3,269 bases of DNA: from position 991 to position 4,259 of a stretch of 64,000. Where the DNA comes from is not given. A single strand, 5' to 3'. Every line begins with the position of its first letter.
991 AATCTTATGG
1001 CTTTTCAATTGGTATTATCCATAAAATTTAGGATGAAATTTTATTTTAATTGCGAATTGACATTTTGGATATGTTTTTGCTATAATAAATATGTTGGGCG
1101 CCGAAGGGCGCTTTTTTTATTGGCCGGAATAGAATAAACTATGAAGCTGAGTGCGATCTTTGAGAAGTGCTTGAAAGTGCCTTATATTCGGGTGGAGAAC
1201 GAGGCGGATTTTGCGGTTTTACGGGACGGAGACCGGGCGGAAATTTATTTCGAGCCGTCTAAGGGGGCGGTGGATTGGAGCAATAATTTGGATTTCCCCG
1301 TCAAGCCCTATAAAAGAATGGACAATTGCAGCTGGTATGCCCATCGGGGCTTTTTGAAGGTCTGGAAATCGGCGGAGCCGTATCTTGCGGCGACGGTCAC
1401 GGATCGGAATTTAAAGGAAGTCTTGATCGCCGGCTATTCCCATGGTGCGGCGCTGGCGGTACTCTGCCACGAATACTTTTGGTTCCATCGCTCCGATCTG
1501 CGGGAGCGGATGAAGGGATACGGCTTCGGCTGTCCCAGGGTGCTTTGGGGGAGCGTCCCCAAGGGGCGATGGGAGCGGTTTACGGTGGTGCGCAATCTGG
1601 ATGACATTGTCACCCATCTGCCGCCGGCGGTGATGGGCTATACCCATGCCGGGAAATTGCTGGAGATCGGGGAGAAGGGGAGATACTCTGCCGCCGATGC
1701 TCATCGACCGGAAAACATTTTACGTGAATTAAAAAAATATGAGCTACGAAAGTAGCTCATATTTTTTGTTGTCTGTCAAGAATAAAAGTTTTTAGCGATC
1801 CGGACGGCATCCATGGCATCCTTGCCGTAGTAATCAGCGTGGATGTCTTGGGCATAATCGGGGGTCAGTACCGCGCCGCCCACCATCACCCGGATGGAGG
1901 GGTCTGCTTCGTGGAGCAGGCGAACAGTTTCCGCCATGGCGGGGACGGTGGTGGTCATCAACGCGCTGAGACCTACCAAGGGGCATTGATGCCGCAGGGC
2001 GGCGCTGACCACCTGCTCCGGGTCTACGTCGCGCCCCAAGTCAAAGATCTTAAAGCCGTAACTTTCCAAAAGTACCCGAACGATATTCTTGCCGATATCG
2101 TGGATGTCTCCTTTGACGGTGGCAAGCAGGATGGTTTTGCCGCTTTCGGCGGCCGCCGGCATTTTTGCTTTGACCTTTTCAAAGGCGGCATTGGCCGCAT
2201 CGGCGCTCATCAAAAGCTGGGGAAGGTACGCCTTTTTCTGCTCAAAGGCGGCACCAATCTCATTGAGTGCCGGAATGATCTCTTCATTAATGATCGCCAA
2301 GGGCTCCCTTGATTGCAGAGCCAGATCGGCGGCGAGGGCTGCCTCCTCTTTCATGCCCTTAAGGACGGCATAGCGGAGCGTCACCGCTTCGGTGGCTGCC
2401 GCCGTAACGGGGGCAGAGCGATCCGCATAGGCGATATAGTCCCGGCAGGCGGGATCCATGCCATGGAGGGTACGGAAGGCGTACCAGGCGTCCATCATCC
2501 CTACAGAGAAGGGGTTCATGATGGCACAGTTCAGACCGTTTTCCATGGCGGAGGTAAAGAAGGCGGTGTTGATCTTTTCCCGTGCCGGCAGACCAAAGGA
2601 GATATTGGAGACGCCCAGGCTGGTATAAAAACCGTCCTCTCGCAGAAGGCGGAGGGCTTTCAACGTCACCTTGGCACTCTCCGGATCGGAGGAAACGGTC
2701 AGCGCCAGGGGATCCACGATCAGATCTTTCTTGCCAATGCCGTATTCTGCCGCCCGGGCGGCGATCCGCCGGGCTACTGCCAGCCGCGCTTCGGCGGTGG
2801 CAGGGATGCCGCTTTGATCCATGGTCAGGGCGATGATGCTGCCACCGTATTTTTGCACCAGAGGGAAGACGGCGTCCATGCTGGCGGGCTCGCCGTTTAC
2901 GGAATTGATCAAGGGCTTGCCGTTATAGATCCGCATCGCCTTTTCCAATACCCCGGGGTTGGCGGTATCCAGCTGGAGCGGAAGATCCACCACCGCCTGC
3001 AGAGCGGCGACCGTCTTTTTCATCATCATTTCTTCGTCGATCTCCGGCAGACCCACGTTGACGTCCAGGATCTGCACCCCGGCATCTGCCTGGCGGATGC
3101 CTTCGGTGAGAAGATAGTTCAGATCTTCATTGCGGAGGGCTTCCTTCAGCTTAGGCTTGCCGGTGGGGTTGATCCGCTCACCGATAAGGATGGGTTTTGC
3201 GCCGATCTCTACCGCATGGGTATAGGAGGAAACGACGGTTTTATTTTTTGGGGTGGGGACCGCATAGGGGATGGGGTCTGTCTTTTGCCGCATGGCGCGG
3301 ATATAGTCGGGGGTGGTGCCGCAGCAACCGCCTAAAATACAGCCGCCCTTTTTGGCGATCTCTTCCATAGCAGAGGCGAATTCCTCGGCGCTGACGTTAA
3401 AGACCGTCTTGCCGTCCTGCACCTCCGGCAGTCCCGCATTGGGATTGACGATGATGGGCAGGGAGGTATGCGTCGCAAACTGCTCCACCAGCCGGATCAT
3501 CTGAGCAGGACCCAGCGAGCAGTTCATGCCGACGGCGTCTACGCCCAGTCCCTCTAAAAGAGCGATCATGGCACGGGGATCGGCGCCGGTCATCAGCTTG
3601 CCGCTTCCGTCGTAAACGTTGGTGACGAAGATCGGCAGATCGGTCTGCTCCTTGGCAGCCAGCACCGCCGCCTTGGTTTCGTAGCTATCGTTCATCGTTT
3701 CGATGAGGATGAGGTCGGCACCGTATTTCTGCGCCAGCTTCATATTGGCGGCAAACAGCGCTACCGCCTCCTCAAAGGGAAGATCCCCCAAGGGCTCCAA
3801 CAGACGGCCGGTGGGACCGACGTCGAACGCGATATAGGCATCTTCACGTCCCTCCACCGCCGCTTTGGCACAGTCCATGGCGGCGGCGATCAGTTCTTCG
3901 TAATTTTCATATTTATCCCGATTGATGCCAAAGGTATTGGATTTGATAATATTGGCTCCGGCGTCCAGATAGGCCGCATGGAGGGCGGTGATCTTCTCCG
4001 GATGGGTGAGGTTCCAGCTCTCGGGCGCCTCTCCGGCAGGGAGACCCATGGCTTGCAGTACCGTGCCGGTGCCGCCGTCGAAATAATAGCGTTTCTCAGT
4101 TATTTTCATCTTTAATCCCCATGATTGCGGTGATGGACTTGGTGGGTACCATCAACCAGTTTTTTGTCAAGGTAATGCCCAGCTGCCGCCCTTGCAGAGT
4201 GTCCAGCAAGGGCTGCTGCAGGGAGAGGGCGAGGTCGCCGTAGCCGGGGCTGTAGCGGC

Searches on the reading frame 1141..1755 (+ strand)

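Call 66: search_protein_families(library=pfam, proteins=[window:1141-1755:+], max_evalue=0.00001)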
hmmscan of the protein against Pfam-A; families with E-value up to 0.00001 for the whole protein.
window:1141-1755:+ (204 aa): 1 family
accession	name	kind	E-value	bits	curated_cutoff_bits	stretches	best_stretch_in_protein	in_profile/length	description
PF01764.32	Lipase_3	-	1.7e-14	54.3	22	1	39-164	6-139/140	Lipase (class 3)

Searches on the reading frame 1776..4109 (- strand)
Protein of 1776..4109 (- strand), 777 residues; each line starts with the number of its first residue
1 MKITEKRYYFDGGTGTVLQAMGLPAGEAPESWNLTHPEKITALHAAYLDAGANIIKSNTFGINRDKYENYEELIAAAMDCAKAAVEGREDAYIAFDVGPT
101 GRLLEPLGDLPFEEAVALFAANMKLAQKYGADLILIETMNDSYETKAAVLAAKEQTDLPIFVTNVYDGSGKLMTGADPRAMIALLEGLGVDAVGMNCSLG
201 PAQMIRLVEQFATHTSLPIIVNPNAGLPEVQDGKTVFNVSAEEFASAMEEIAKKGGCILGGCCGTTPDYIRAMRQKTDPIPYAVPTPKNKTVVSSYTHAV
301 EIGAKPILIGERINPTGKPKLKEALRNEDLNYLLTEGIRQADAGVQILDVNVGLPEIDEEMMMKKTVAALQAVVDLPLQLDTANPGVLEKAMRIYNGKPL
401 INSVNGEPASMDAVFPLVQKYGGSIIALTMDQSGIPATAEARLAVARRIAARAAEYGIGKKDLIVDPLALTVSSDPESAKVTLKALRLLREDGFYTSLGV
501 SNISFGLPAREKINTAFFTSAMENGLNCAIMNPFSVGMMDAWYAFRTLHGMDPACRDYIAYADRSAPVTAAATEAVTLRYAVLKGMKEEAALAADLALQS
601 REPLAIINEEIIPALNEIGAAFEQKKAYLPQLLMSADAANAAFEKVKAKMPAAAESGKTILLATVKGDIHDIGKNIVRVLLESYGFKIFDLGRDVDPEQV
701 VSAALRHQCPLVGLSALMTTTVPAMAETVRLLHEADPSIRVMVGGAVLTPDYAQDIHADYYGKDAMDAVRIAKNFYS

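Call 66: search_protein_families(library=pfam, proteins=[window:1776-4109:-], max_evalue=0.00001)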
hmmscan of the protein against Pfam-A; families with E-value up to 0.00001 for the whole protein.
window:1776-4109:- (777 aa): 4 families
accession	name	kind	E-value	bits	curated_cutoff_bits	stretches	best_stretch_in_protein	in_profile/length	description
PF02574.22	S-methyl_trans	-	5.5e-64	217.2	22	1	10-276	3-282/283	Homocysteine S-methyltransferase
PF02310.24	B12-binding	-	1.1e-27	96.6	32.1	1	659-769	2-120/121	B12 binding domain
PF00809.28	Pterin_bind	-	5.5e-26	92.1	25.5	1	310-531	1-243/244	Pterin binding enzyme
PF02607.22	B12-binding_2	-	1.4e-14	54.4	23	1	578-645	5-72/74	B12 binding domain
